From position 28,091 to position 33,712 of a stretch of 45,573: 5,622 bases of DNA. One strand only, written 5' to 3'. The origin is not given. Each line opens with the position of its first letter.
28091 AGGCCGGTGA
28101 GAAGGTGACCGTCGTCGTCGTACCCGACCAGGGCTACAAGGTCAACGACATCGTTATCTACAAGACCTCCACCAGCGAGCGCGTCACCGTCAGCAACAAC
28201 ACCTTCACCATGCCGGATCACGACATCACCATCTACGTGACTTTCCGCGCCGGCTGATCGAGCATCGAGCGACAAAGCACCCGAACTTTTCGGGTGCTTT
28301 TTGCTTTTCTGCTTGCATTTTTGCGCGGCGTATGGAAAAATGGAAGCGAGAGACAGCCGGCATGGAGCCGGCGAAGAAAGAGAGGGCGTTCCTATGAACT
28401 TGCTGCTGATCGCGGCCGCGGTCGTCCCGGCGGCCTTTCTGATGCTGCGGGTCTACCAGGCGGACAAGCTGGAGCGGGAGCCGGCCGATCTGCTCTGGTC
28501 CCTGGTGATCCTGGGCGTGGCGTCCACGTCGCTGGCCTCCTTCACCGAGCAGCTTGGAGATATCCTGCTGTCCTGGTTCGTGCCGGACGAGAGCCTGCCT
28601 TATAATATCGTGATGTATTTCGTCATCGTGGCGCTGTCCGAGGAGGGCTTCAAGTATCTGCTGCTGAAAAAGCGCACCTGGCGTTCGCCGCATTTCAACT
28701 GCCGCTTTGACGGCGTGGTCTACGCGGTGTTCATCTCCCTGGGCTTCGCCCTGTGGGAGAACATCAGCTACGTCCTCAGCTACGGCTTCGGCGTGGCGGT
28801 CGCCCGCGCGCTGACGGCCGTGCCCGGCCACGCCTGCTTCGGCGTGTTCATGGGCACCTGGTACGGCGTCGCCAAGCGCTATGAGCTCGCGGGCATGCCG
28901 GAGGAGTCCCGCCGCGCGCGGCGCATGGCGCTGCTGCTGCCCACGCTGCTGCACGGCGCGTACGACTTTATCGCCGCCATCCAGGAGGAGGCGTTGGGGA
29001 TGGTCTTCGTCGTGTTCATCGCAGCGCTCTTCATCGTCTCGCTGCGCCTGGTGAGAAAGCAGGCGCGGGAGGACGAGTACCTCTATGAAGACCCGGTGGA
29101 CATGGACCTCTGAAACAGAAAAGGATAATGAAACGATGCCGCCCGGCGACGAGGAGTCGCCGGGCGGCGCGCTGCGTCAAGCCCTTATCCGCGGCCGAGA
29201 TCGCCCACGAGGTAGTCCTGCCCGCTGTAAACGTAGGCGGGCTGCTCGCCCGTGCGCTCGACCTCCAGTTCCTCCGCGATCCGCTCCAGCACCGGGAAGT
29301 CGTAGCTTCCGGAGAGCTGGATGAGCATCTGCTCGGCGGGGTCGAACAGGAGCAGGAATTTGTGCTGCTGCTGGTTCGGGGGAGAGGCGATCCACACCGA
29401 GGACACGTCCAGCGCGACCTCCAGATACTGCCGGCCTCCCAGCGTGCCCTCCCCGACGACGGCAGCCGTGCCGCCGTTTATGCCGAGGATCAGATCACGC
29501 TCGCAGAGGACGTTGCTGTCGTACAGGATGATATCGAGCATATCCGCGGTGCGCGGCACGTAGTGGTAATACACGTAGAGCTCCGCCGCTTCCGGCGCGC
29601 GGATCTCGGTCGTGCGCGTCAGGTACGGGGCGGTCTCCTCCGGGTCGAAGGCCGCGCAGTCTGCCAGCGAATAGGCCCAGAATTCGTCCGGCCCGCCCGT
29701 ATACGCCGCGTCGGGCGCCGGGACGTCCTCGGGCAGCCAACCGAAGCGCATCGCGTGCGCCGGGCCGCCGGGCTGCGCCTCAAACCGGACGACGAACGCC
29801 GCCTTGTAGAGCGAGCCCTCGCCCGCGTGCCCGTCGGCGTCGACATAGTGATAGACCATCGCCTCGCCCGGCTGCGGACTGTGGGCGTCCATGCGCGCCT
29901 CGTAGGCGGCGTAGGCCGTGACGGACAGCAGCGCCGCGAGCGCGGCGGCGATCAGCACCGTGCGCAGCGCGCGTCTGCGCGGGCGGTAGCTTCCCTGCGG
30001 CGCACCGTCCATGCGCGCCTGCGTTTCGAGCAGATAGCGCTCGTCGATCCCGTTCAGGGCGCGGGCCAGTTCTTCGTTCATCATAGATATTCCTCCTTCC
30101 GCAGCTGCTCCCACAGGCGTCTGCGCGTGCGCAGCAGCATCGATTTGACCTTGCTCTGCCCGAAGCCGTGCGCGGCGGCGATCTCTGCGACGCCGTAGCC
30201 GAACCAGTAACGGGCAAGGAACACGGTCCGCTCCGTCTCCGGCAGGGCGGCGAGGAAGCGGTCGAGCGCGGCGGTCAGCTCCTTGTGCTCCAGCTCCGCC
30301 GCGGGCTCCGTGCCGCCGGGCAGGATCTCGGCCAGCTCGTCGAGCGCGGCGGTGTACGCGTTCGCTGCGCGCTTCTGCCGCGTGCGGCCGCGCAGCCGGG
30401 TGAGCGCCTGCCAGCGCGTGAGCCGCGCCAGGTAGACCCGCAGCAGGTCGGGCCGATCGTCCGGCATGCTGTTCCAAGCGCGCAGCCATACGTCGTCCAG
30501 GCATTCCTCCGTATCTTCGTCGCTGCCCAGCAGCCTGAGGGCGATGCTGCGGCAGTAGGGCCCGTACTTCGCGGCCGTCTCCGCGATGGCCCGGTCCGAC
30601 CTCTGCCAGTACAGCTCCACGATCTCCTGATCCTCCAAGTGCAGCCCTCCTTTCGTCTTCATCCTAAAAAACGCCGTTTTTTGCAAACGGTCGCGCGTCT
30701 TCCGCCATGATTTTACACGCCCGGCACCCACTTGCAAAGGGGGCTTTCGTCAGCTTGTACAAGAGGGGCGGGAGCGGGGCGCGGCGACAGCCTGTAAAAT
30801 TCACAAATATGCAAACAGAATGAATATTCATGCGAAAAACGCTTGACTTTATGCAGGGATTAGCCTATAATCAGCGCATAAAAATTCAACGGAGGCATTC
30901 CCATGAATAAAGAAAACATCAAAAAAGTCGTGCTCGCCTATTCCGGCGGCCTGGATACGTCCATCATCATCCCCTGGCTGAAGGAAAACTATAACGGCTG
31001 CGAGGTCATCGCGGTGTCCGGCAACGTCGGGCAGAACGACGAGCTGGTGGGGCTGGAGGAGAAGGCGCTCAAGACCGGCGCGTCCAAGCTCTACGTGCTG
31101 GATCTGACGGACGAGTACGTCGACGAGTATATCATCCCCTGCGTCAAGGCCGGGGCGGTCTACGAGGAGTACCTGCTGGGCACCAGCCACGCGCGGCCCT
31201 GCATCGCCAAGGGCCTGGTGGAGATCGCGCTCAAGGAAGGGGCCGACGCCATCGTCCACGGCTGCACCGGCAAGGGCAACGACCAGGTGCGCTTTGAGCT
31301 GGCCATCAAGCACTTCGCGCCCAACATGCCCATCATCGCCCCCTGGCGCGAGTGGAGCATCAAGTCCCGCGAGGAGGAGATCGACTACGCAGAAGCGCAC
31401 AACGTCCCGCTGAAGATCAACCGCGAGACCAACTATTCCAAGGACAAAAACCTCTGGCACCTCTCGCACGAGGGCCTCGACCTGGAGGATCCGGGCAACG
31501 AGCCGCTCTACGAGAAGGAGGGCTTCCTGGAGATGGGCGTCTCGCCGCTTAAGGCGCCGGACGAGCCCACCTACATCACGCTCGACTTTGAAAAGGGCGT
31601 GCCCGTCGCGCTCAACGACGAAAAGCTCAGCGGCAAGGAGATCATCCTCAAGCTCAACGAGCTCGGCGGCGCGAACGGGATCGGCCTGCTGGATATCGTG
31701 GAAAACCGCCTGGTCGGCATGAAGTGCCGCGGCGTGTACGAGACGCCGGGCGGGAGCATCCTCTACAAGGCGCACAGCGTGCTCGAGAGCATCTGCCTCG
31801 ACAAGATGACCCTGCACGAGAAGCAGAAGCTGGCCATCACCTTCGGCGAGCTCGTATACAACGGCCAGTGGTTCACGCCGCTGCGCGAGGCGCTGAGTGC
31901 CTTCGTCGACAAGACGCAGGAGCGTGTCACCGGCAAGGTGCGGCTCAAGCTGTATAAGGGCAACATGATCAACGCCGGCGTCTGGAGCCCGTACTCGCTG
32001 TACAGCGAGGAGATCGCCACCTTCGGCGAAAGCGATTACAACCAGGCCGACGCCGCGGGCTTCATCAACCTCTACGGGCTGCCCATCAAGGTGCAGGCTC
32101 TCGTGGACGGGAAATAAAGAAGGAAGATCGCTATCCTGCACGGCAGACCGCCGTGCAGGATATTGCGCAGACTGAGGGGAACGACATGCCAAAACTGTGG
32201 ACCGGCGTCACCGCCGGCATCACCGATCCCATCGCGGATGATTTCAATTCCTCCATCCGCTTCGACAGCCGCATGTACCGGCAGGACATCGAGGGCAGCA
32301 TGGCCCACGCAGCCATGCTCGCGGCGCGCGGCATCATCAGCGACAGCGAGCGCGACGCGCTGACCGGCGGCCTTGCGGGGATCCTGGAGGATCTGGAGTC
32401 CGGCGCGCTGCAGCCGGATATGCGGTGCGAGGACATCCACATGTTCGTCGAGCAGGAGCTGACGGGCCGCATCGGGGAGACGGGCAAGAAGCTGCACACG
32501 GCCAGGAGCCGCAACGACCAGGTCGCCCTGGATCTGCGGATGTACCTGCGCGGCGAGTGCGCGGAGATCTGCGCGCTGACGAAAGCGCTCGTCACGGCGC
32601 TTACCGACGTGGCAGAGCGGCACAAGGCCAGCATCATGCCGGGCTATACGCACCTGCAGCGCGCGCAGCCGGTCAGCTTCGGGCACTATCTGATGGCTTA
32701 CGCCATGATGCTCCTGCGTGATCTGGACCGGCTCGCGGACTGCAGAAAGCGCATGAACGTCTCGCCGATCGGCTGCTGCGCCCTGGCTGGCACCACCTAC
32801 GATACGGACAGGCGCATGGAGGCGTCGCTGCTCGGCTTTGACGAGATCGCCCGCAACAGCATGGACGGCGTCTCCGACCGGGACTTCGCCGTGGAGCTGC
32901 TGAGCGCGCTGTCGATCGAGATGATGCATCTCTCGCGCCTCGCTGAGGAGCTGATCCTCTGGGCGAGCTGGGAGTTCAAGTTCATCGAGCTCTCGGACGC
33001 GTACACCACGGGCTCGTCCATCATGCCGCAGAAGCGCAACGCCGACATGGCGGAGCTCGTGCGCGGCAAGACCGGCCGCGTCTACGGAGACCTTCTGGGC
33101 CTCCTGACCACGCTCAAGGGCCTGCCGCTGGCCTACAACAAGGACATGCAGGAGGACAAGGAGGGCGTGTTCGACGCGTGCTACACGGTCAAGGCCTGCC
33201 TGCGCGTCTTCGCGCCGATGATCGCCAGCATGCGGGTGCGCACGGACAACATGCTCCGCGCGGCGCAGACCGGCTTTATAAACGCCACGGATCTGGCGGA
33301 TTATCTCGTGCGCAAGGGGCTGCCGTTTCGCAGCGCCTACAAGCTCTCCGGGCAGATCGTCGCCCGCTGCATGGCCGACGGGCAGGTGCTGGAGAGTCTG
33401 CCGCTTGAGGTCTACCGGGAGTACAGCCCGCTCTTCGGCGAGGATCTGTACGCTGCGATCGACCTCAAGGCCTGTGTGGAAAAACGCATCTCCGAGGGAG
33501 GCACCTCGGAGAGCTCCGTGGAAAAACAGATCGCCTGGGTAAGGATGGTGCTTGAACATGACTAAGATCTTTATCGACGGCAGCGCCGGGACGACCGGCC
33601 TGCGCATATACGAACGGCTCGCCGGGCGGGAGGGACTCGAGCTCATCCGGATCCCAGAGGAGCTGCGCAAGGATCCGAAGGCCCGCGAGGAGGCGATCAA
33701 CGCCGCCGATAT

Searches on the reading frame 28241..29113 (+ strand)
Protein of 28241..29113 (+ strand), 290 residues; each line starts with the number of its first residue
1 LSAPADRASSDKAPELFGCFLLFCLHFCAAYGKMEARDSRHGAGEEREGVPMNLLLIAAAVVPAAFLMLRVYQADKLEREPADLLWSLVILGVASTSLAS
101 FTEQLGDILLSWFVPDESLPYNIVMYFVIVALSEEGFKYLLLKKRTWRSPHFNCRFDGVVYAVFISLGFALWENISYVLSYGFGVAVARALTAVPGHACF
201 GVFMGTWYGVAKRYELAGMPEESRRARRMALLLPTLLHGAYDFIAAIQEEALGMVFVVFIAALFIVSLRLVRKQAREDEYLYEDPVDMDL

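Call 67: search_protein_families(library=pfam, proteins=[window:28241-29113:+], max_evalue=0.00001)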
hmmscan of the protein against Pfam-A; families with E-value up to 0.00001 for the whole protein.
window:28241-29113:+ (290 aa): 1 family
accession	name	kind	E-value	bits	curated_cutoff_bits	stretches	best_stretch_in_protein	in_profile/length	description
PF13367.11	PrsW-protease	-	2.5e-33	115.7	23.5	1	80-263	1-192/196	PrsW family intramembrane metalloprotease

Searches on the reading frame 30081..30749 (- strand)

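Call 32: search_protein_families(library=pfam, proteins=[window:30081-30749:-], max_evalue=0.00001)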
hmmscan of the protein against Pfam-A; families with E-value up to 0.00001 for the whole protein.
window:30081-30749:- (222 aa): 4 families
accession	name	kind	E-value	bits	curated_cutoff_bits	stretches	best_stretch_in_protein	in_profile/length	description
PF08281.18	Sigma70_r4_2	-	9.3e-13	48.1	25.7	1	161-212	3-54/54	Sigma-70, region 4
PF04542.20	Sigma70_r2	-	1.1e-08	35.1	24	1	61-124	4-70/71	Sigma-70 region 2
PF04545.22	Sigma70_r4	-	7.6e-07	29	24.1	0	166-212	2-48/50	Sigma-70, region 4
PF07638.17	Sigma70_ECF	-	4.6e-06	27.1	21.1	1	98-216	71-183/185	ECF sigma factor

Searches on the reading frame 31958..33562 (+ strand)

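Call 32: search_protein_families(library=pfam, proteins=[window:31958-33562:+], max_evalue=0.00001)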
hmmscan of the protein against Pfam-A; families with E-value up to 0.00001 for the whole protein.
window:31958-33562:+ (535 aa): 2 families
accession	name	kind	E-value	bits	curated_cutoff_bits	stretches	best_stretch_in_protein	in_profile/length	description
PF00206.25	Lyase_1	-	8.3e-70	236.1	27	1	88-377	6-312/312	Lyase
PF14698.11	ASL_C2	-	1.1e-25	90.3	27.3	1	440-508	1-69/69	Argininosuccinate lyase C-terminal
